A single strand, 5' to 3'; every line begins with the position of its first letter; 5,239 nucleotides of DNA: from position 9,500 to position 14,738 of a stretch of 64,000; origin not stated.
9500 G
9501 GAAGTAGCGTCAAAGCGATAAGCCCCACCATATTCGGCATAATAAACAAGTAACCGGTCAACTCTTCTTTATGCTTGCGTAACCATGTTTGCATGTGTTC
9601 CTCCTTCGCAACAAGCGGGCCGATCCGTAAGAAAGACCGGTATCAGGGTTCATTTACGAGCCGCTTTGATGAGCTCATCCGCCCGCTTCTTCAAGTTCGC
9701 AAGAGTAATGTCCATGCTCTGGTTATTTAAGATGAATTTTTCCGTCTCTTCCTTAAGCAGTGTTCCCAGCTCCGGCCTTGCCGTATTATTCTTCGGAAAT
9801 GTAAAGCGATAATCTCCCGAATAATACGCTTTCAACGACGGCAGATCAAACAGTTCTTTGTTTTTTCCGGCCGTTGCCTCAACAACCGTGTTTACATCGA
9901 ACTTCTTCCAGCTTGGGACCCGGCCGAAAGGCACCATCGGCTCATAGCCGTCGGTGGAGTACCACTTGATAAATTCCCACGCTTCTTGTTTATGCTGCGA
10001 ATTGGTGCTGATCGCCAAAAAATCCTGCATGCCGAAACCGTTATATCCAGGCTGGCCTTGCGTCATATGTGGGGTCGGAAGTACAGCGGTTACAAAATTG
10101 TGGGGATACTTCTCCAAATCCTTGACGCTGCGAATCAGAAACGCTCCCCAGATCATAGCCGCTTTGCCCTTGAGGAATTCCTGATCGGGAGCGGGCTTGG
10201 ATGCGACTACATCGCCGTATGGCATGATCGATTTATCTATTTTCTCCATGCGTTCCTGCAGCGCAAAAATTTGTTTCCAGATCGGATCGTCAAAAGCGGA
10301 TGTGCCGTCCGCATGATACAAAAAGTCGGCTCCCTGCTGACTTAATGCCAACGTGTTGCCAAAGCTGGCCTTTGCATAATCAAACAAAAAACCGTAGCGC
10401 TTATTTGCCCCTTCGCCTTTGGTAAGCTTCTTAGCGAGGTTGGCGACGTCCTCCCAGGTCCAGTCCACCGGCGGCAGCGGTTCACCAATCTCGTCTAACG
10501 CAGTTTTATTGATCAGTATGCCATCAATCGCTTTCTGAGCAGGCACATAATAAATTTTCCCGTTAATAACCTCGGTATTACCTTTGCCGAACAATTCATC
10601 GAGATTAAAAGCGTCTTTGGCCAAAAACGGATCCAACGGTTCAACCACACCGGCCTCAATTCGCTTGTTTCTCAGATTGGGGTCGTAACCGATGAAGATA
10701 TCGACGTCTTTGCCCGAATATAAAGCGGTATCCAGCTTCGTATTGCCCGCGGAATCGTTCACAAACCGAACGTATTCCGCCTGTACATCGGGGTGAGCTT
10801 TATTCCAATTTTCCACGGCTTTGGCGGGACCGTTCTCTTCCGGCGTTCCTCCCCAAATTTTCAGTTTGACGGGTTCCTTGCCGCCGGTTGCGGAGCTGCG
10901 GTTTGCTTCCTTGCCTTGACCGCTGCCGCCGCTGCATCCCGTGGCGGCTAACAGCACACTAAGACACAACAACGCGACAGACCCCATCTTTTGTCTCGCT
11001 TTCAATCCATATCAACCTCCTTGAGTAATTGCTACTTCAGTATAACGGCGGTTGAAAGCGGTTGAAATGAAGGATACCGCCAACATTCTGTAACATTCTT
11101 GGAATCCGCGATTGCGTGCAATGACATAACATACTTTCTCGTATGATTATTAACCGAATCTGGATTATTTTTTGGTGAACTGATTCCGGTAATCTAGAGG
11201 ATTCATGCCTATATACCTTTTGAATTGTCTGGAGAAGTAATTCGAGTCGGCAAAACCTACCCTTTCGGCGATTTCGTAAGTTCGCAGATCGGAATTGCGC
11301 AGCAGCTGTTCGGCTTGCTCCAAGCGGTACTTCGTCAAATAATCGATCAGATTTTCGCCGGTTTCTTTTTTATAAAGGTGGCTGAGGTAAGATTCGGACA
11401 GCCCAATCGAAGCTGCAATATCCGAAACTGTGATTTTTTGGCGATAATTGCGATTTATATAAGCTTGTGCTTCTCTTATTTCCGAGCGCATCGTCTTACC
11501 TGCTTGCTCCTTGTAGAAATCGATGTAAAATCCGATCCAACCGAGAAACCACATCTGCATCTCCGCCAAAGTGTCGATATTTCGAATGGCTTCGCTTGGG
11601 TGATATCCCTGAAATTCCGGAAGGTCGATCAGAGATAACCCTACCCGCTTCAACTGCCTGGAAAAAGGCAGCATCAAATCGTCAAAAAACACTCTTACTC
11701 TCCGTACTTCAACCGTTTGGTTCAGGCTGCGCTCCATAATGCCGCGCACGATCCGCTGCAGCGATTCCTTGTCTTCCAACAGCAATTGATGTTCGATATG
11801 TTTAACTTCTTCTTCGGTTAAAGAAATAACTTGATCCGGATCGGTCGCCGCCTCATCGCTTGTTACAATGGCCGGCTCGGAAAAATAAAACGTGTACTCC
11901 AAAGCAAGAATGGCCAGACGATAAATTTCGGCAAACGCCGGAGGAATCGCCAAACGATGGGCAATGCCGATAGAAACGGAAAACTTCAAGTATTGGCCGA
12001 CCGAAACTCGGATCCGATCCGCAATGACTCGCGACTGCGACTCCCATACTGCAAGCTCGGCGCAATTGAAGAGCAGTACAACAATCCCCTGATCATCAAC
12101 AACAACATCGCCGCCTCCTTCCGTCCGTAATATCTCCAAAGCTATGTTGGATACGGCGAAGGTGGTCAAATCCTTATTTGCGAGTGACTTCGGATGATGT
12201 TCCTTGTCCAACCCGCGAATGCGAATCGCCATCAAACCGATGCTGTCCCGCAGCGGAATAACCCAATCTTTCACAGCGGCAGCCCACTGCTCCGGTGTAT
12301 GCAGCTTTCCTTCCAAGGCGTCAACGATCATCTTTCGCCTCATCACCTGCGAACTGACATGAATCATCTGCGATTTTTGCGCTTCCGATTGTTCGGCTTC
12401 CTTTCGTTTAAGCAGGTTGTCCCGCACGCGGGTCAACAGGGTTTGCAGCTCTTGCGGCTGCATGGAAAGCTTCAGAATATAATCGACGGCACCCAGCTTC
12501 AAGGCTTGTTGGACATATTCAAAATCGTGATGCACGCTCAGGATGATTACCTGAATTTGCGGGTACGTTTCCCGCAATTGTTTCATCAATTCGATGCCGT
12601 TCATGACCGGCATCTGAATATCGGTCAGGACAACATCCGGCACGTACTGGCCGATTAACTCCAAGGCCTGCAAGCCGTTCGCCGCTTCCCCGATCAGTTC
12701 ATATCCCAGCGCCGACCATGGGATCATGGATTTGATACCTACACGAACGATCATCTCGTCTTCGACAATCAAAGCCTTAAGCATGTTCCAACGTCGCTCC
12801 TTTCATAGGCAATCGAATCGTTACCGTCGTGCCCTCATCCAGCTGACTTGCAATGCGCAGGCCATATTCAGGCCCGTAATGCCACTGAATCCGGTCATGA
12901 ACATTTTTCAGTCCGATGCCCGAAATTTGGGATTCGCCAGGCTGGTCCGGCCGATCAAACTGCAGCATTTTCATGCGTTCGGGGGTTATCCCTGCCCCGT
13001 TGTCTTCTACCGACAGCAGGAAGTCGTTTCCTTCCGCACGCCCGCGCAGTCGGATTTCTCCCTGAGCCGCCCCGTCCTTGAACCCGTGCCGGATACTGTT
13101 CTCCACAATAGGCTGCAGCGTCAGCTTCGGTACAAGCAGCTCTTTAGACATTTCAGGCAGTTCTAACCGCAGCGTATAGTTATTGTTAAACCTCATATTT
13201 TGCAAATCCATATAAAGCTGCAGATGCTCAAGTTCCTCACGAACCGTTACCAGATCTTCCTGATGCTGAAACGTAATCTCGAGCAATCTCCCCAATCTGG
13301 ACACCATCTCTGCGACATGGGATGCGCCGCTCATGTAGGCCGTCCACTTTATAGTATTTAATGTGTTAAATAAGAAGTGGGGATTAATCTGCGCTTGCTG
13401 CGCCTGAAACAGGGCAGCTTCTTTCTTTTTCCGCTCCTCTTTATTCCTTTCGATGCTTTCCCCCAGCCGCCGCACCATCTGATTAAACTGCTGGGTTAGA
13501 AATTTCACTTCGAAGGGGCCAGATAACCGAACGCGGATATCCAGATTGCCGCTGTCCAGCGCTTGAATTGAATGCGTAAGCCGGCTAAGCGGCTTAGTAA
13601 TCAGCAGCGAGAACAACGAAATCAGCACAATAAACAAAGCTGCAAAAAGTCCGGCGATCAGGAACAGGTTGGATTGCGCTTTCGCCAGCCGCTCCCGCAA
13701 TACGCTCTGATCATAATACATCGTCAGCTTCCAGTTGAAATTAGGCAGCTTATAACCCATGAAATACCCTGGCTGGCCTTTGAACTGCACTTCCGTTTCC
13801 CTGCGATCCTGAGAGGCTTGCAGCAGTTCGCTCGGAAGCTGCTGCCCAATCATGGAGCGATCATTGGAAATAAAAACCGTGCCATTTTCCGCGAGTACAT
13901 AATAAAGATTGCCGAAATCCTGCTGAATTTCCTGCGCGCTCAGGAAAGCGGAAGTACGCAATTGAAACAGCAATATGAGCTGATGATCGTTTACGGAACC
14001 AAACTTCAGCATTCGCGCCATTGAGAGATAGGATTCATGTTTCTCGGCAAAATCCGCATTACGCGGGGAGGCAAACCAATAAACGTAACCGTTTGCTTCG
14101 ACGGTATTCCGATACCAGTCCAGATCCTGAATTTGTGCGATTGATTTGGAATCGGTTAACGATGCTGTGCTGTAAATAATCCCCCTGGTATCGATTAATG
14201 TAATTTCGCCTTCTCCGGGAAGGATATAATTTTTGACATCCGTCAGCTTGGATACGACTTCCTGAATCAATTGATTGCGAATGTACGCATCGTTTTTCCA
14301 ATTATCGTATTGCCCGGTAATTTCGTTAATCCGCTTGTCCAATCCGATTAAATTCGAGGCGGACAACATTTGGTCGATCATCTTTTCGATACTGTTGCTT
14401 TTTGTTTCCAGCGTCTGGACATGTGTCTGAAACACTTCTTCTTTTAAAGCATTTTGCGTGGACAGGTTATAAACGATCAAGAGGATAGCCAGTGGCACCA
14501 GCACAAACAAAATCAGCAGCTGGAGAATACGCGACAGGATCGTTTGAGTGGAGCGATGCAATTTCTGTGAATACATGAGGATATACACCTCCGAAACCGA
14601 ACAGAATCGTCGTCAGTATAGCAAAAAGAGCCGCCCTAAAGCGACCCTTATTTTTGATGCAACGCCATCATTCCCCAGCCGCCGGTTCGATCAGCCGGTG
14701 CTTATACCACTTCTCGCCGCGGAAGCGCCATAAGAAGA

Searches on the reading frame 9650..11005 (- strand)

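Call 66: search_protein_families(library=pfam, proteins=[window:9650-11005:-], max_evalue=0.0001)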
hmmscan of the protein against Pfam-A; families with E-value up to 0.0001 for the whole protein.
window:9650-11005:- (451 aa): 2 families
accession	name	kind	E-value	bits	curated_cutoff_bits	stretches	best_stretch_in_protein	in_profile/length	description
PF01547.30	SBP_bac_1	-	8.4e-28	98.7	26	1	62-354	12-305/307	Bacterial extracellular solute-binding protein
PF13416.11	SBP_bac_8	-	1.8e-18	67.8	27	1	62-351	1-245/279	Bacterial extracellular solute-binding protein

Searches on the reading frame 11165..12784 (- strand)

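Call 66: search_protein_families(library=pfam, proteins=[window:11165-12784:-], max_evalue=0.0001)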
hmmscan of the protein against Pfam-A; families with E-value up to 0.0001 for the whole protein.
window:11165-12784:- (539 aa): 3 families
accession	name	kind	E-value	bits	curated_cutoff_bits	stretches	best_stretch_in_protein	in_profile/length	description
PF00072.30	Response_reg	-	1.8e-27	96.1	30.2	1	5-115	2-108/111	Response regulator receiver domain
PF12833.13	HTH_18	-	3.5e-22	78.9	33.6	1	456-535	1-80/80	Helix-turn-helix domain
PF00165.29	HTH_AraC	-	1.1e-15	57.7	26.6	2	504-534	13-42/42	Bacterial regulatory helix-turn-helix proteins, AraC family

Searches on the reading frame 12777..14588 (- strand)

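Call 66: search_protein_families(library=pfam, proteins=[window:12777-14588:-], max_evalue=0.0001)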
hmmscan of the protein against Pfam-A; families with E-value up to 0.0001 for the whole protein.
window:12777-14588:- (603 aa): 4 families
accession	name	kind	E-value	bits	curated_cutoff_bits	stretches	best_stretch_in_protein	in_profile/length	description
PF06580.19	His_kinase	-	8.6e-25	87.2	25.2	1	394-470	3-80/81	Histidine kinase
PF02518.31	HATPase_c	-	6.2e-14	52.8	26.4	1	491-596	10-110/111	Histidine kinase-, DNA gyrase B-, and HSP90-like ATPase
PF00672.30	HAMP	-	2.5e-11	44.1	25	1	326-375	2-51/53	HAMP domain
PF02743.24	dCache_1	-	1.9e-06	28.1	45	1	46-288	1-237/240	Cache domain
